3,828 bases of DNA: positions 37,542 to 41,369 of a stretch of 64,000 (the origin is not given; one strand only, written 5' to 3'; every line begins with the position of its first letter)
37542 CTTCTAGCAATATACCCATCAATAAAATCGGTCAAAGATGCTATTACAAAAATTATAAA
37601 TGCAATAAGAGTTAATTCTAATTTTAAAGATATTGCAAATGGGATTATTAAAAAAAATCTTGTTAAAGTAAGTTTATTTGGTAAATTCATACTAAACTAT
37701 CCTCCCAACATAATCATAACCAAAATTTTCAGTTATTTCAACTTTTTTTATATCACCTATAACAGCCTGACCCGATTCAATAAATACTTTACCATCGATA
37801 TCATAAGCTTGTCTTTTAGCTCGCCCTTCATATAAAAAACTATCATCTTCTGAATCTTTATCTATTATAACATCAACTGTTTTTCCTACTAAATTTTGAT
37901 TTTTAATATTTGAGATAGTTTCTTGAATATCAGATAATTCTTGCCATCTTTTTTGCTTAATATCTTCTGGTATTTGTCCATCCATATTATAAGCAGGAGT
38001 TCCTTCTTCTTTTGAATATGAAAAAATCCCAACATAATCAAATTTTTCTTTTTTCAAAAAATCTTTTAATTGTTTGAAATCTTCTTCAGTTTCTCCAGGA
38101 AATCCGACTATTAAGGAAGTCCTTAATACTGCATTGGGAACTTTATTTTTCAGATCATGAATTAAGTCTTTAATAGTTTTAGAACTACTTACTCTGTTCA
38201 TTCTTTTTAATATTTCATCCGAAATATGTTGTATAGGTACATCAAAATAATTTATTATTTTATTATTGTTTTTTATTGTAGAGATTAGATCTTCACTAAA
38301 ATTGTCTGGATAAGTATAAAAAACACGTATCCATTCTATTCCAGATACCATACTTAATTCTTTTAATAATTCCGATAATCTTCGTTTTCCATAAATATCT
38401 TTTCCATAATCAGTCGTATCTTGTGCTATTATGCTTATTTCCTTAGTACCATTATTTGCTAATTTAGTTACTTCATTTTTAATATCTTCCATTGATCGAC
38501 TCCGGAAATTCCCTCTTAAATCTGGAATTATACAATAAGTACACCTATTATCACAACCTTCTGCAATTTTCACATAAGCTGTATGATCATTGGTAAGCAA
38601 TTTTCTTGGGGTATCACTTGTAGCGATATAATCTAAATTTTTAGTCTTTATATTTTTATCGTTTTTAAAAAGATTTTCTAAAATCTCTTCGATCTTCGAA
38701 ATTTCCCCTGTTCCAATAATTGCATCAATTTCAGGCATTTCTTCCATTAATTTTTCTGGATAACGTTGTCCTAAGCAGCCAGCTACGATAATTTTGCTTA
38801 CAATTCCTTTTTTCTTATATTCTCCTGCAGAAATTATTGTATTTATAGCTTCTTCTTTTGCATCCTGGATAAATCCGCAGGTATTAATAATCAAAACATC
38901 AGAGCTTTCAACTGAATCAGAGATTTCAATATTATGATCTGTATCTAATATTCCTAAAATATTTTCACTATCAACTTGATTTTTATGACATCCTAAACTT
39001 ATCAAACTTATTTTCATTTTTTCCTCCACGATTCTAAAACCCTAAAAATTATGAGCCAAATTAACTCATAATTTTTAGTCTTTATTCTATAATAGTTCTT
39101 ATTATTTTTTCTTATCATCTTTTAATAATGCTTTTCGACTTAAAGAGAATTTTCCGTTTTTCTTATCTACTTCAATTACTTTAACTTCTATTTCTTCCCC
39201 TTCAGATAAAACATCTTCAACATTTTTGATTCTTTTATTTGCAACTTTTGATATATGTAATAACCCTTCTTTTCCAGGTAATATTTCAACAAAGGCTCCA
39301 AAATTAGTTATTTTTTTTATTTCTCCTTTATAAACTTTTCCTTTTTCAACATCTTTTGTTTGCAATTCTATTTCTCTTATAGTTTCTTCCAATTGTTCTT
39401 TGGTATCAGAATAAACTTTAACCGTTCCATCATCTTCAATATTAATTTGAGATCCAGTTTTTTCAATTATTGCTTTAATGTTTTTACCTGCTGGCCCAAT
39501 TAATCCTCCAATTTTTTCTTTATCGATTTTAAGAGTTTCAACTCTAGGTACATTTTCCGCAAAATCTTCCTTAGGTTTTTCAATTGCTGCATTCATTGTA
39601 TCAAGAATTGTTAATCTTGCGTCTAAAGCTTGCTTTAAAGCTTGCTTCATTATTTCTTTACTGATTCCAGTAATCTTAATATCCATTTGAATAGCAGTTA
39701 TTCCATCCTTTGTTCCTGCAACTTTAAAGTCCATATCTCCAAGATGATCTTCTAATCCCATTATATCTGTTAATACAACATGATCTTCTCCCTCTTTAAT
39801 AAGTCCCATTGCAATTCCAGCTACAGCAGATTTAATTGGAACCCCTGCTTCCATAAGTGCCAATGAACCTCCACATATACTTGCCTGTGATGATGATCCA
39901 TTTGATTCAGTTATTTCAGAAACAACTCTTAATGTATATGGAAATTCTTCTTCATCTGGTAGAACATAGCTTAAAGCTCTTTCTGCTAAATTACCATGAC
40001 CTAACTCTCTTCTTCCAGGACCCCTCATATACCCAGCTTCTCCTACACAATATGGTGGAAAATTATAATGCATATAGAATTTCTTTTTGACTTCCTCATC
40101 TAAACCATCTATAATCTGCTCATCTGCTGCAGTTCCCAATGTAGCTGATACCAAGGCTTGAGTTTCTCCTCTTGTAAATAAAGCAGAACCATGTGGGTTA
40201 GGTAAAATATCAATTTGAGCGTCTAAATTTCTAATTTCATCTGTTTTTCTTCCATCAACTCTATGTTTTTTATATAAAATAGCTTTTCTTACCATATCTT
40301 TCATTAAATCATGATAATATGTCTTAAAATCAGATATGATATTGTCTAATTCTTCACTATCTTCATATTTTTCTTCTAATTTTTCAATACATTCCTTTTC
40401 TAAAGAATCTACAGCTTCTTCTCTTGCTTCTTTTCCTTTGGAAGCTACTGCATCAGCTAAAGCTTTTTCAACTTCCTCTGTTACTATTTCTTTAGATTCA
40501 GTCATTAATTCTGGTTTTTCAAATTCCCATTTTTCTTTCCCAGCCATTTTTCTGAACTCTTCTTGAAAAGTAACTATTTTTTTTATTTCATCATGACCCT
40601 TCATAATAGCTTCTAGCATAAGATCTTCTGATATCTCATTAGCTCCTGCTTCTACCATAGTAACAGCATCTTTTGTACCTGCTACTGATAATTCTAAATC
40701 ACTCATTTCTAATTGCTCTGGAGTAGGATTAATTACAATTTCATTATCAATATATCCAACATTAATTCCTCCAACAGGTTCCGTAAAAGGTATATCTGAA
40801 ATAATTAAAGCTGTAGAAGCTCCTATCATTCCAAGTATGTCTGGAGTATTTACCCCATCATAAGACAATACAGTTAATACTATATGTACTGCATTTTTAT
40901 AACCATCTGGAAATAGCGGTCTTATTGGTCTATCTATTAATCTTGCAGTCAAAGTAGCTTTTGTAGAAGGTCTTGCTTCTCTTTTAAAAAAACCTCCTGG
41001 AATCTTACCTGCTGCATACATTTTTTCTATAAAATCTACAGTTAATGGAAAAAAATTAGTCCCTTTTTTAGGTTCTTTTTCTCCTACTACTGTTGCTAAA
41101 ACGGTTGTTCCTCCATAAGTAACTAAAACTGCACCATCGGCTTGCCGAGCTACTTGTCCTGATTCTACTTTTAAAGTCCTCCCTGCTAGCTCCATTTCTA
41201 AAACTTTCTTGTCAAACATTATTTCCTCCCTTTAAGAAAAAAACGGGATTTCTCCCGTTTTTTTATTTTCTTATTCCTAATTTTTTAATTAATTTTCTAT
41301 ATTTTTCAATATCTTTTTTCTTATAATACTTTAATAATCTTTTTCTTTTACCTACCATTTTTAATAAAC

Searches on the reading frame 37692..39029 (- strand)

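Call 93: search_protein_families(library=pfam, proteins=[window:37692-39029:-], max_evalue=0.00001)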
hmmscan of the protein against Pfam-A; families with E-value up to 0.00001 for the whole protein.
window:37692-39029:- (445 aa): 3 families
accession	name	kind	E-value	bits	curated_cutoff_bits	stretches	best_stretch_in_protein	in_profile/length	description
PF04055.27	Radical_SAM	-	1.1e-28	100.9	29.5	1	154-325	2-166/166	Radical SAM superfamily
PF00919.26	UPF0004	-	2.5e-24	85.6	27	1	6-106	1-98/98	Uncharacterized protein family UPF0004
PF18693.7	TRAM_2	-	9e-14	51.9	27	1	381-445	1-63/63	TRAM domain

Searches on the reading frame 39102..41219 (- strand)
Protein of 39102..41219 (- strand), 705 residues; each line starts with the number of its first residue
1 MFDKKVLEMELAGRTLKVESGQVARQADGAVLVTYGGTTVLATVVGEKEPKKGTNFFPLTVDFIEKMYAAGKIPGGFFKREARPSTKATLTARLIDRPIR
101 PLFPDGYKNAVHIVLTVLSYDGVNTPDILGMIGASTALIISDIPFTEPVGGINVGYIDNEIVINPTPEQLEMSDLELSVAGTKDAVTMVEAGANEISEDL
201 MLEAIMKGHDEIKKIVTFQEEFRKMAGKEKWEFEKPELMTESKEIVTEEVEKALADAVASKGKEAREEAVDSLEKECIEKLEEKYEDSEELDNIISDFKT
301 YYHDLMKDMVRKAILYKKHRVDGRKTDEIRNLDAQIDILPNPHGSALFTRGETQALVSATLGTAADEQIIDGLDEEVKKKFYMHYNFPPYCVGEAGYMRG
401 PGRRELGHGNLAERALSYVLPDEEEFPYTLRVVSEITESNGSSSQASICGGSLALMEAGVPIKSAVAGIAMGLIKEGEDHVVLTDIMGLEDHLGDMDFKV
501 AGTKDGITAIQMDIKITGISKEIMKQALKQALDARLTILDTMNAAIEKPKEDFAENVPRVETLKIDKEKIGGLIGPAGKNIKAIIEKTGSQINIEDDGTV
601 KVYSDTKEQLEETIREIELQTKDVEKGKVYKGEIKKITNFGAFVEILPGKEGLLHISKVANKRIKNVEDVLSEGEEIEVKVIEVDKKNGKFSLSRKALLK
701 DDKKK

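Call 93: search_protein_families(library=pfam, proteins=[window:39102-41219:-], max_evalue=0.00001)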
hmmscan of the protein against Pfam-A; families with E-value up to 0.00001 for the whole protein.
window:39102-41219:- (705 aa): 5 families
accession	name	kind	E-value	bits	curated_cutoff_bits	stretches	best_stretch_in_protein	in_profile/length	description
PF01138.27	RNase_PH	-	9.5e-60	201.2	25.5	2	13-144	2-130/130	3' exoribonuclease family, domain 1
PF03725.20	RNase_PH_C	-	2.3e-23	82.4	20.8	2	148-210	2-66/67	3' exoribonuclease family, domain 2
PF00575.29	S1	-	6.9e-21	74.9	22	1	624-696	2-74/74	S1 RNA binding domain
PF03726.19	PNPase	-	2.6e-12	47.5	24.6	1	244-325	4-81/81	Polyribonucleotide nucleotidyltransferase, RNA binding domain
PF00013.35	KH_1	-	6e-10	39.2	21.5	1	561-618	2-65/66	KH domain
